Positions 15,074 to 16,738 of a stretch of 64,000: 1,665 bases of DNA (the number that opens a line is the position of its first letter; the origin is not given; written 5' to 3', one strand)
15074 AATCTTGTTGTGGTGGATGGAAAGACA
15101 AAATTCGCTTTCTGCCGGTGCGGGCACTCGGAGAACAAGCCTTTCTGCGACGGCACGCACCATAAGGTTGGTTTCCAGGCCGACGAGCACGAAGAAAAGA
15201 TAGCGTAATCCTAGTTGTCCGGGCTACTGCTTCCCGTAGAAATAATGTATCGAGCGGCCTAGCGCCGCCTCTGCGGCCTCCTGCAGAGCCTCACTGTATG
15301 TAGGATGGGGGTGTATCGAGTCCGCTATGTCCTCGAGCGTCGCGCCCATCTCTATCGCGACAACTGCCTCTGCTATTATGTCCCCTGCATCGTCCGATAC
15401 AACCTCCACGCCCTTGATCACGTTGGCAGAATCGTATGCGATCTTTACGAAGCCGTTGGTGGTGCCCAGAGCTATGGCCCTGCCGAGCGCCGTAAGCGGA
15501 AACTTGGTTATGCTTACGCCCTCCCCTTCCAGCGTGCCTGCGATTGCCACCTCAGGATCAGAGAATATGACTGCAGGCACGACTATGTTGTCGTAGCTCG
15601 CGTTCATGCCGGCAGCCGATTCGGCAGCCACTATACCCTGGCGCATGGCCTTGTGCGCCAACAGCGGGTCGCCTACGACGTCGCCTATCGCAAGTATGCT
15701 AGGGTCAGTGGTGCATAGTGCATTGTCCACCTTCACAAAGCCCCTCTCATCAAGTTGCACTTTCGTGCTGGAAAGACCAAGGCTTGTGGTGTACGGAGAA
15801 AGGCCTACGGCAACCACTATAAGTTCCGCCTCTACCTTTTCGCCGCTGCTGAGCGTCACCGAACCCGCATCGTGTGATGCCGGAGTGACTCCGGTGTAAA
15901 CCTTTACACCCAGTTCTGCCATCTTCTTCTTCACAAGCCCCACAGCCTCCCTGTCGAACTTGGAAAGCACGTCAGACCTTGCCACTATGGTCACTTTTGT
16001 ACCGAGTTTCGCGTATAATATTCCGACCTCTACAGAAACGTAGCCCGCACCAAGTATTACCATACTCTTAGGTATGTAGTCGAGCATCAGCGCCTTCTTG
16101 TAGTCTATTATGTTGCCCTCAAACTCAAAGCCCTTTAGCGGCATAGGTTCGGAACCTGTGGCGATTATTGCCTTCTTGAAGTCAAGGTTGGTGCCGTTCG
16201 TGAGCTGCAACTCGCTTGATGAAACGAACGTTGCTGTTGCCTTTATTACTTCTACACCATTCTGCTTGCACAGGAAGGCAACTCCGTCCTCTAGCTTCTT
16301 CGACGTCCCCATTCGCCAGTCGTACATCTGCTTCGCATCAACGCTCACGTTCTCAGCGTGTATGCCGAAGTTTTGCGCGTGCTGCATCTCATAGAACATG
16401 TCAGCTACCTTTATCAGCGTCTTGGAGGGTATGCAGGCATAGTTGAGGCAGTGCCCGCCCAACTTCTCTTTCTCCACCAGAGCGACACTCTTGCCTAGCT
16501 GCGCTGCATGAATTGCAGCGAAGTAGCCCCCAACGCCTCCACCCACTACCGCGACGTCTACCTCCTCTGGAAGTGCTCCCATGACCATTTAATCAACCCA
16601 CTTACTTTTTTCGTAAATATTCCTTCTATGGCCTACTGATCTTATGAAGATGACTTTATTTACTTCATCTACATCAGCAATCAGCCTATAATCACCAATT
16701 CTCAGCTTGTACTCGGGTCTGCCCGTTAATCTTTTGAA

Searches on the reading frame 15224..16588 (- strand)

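Call 23: search_protein_families(library=pfam, proteins=[window:15224-16588:-], max_evalue=0.001)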
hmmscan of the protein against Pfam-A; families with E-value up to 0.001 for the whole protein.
window:15224-16588:- (454 aa): 11 families
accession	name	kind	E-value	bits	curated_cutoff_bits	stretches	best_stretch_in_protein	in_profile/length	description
PF07992.20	Pyr_redox_2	-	7.5e-62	209.8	26.1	1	11-318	2-291/291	Pyridine nucleotide-disulphide oxidoreductase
PF02852.28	Pyr_redox_dim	-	2.7e-24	85.9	25.3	1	337-439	1-110/110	Pyridine nucleotide-disulphide oxidoreductase, dimerisation domain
PF00070.33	Pyr_redox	-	6.8e-16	59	22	1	176-240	2-67/82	Pyridine nucleotide-disulphide oxidoreductase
PF01134.28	GIDA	-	4.4e-09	36.3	22.1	1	11-146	1-150/391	Glucose inhibited division protein A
PF12831.13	FAD_oxidored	-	7.1e-09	35.9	27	1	11-47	1-38/416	FAD dependent oxidoreductase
PF01266.30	DAO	-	2.8e-08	34.1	27.9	1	11-45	1-36/353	FAD dependent oxidoreductase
PF13738.12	Pyr_redox_3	-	1.6e-07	31.3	30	1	14-292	2-294/305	Pyridine nucleotide-disulphide oxidoreductase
PF00890.30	FAD_binding_2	-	4.3e-07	29.9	20.4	1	11-46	1-37/414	FAD binding domain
PF03486.20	HI0933_like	-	1e-06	28.8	50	1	11-45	2-36/244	HI0933-like protein Rossmann domain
PF13450.12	NAD_binding_8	-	2.9e-05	24.7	21.9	1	14-50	1-38/68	NAD(P)-binding Rossmann-like domain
PF05834.18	Lycopene_cycl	-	0.00031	20.4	23.4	0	11-145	1-140/380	Lycopene cyclase protein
